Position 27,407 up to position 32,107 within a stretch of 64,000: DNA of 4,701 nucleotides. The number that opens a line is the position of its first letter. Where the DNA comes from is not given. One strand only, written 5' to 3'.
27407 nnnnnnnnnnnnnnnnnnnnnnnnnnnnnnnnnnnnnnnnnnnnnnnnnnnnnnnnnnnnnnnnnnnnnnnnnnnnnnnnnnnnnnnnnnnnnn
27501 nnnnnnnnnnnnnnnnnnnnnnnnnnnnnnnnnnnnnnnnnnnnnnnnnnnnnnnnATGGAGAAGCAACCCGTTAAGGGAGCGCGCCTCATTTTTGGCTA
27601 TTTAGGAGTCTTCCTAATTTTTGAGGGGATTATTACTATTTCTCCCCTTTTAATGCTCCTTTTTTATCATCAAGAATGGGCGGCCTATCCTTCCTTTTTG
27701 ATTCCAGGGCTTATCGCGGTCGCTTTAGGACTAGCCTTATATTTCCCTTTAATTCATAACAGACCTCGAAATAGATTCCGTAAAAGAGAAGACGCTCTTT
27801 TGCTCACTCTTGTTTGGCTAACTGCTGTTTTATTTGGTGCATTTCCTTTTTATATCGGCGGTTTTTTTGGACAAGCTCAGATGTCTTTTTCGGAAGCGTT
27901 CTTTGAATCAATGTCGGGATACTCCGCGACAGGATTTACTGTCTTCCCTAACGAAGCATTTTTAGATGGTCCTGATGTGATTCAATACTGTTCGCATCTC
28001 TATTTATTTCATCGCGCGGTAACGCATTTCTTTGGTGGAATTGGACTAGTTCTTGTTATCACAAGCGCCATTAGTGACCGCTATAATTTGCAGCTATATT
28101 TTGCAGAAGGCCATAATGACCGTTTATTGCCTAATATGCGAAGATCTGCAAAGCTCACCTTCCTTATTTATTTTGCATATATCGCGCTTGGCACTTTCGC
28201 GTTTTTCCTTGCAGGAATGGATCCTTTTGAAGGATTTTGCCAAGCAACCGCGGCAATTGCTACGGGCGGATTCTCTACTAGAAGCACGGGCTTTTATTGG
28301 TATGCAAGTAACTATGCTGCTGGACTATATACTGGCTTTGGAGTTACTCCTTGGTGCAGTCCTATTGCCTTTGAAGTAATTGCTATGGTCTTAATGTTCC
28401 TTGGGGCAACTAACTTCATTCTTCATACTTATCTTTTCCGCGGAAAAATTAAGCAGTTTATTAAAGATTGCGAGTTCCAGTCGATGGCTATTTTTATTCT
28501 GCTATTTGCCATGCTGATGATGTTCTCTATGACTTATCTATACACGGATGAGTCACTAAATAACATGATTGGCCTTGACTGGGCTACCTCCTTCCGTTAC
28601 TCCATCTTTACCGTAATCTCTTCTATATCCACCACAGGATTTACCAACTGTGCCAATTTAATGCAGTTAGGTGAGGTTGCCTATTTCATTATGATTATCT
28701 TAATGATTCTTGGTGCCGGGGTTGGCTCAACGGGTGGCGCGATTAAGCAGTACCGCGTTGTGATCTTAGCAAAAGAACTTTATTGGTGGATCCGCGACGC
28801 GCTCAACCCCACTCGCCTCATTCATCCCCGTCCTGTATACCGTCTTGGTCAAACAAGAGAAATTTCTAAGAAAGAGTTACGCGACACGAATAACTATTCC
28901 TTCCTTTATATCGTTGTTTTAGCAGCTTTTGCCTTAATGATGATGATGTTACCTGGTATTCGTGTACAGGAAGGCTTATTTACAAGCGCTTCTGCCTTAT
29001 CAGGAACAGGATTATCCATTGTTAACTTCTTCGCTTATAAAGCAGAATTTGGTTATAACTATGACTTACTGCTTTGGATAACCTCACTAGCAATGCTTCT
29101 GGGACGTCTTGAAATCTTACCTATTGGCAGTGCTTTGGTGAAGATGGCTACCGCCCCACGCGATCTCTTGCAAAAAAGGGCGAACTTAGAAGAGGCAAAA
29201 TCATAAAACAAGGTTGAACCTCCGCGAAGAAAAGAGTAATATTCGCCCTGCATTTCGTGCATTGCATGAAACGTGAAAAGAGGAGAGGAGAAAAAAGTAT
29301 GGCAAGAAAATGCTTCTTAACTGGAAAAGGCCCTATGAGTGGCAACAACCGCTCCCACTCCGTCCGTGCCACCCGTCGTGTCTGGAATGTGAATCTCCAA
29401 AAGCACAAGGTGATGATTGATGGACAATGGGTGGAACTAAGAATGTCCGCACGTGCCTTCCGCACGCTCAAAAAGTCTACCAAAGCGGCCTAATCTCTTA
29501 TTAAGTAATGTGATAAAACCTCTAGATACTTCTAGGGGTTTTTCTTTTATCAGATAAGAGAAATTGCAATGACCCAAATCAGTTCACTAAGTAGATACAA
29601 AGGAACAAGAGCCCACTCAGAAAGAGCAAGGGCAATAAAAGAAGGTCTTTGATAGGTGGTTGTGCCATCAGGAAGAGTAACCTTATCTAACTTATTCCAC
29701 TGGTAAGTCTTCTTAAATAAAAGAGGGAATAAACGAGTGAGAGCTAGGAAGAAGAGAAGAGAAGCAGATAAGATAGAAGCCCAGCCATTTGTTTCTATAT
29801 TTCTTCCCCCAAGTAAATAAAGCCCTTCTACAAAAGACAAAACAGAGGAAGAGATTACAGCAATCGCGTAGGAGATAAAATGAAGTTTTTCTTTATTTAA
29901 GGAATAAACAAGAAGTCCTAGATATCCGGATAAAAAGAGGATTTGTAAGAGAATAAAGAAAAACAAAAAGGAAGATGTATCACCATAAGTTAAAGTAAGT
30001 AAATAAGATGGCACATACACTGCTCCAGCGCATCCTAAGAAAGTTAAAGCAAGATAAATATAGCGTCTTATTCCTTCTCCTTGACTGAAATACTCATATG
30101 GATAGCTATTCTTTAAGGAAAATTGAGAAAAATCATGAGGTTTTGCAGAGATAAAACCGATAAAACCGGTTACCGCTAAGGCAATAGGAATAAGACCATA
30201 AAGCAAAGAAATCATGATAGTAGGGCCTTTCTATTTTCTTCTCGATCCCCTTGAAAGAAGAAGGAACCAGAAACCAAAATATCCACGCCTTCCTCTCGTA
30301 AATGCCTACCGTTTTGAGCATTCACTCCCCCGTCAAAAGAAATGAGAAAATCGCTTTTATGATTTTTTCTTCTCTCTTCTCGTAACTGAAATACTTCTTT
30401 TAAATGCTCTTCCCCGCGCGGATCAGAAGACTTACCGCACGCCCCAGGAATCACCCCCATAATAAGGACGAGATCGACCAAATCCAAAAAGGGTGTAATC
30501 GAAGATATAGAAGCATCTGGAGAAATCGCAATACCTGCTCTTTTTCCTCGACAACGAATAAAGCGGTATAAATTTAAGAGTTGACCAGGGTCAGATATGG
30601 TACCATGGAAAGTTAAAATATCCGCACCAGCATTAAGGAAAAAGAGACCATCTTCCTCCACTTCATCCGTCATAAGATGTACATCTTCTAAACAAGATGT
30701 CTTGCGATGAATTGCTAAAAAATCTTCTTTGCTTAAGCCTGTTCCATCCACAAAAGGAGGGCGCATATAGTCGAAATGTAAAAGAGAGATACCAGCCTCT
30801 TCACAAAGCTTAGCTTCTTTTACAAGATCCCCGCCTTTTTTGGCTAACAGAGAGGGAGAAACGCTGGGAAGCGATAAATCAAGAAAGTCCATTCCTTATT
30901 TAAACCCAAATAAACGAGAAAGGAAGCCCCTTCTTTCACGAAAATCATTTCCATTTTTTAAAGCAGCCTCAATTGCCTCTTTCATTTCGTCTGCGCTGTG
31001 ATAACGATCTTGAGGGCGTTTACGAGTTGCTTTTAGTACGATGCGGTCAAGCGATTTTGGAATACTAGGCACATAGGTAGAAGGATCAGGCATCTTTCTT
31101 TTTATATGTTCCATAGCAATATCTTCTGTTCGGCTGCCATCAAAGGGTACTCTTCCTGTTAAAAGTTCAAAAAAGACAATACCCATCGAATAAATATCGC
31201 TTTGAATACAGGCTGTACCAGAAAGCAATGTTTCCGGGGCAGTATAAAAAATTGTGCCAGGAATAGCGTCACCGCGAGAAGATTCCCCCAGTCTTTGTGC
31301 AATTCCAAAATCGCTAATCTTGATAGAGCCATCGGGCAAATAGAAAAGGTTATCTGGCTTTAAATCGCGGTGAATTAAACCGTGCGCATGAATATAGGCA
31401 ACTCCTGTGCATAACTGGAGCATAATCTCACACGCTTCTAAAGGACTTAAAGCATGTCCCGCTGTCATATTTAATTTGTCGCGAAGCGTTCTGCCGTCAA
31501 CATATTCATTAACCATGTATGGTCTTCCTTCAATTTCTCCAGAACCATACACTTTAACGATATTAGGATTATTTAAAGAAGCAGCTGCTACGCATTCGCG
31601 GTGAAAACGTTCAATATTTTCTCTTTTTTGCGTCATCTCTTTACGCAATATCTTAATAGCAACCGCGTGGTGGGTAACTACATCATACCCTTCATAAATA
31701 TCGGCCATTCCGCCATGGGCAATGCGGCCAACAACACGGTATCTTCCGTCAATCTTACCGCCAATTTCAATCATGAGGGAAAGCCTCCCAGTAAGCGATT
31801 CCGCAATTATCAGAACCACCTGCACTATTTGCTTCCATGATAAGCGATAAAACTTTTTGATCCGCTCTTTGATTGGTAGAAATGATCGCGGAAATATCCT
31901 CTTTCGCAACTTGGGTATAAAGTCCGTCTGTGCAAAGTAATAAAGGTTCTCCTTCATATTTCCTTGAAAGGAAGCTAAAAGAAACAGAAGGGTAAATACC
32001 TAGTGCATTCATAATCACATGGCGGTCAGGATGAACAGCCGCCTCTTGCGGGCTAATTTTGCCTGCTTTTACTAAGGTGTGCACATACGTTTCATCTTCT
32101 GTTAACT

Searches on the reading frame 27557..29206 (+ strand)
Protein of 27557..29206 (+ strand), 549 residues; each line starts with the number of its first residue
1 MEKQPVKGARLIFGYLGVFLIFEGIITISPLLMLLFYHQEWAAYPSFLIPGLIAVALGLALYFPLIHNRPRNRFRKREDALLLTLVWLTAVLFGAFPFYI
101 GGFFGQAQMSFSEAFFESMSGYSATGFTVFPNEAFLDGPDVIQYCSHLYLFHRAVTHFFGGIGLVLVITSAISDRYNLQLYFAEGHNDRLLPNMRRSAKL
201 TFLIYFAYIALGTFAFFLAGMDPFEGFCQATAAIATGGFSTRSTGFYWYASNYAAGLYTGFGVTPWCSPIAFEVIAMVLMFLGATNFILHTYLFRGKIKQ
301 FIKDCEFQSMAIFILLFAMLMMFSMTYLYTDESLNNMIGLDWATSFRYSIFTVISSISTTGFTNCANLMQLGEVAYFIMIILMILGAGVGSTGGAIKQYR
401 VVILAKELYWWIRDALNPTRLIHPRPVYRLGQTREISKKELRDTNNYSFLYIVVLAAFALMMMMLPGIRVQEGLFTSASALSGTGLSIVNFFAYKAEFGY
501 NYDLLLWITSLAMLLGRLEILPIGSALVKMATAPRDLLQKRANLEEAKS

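Call 67: search_protein_families(library=pfam, proteins=[window:27557-29206:+], max_evalue=0.00001)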
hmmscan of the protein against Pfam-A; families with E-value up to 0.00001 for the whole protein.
window:27557-29206:+ (549 aa): 1 family
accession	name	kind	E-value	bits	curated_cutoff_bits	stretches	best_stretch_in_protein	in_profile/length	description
PF02386.22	TrkH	-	1.1e-24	87.2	27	1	49-524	7-487/502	Cation transport protein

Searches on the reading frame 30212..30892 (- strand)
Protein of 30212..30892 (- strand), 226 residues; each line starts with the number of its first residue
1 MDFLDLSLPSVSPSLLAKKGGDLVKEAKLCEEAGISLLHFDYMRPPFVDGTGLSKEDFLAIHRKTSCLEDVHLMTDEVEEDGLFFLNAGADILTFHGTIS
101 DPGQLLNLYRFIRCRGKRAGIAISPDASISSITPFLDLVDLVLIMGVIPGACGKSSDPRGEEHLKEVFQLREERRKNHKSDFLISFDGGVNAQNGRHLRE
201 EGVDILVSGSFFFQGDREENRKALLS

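Call 67: search_protein_families(library=pfam, proteins=[window:30212-30892:-], max_evalue=0.00001)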
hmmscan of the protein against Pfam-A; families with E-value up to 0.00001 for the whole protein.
window:30212-30892:- (226 aa): 1 family
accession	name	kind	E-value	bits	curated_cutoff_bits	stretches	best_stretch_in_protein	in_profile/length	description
PF00834.25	Ribul_P_3_epim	-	1.9e-31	109.5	21.1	1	11-213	2-198/198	Ribulose-phosphate 3 epimerase family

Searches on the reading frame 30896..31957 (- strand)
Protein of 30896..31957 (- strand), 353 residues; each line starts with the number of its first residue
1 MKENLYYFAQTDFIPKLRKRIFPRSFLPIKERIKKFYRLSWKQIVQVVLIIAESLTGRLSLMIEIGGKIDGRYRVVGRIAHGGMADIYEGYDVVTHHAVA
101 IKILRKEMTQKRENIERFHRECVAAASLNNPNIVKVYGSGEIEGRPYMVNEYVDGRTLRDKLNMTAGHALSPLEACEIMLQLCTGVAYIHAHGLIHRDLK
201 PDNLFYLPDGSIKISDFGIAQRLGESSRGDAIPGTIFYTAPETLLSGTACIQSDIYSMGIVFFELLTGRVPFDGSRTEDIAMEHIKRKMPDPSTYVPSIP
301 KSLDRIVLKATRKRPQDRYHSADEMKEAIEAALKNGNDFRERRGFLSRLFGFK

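Call 67: search_protein_families(library=pfam, proteins=[window:30896-31957:-], max_evalue=0.00001)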
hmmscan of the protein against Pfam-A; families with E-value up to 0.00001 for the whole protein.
window:30896-31957:- (353 aa): 5 families
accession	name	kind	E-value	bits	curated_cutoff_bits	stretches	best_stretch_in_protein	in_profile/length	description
PF00069.31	Pkinase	-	2.6e-51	175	31.7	1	73-321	1-254/263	Protein kinase domain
PF07714.23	PK_Tyr_Ser-Thr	-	1.1e-37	130.2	23.1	1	78-318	6-248/258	Protein tyrosine and serine/threonine kinase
PF03109.22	ABC1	-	1.7e-09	37.7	22.9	1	114-229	116-223/244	ABC1 atypical kinase-like domain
PF14531.12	Kinase-like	-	1.1e-06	28.6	25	1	177-278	149-257/289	Kinase-like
PF01636.29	APH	-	6.4e-06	26.5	23.2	0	103-165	24-86/239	Phosphotransferase enzyme family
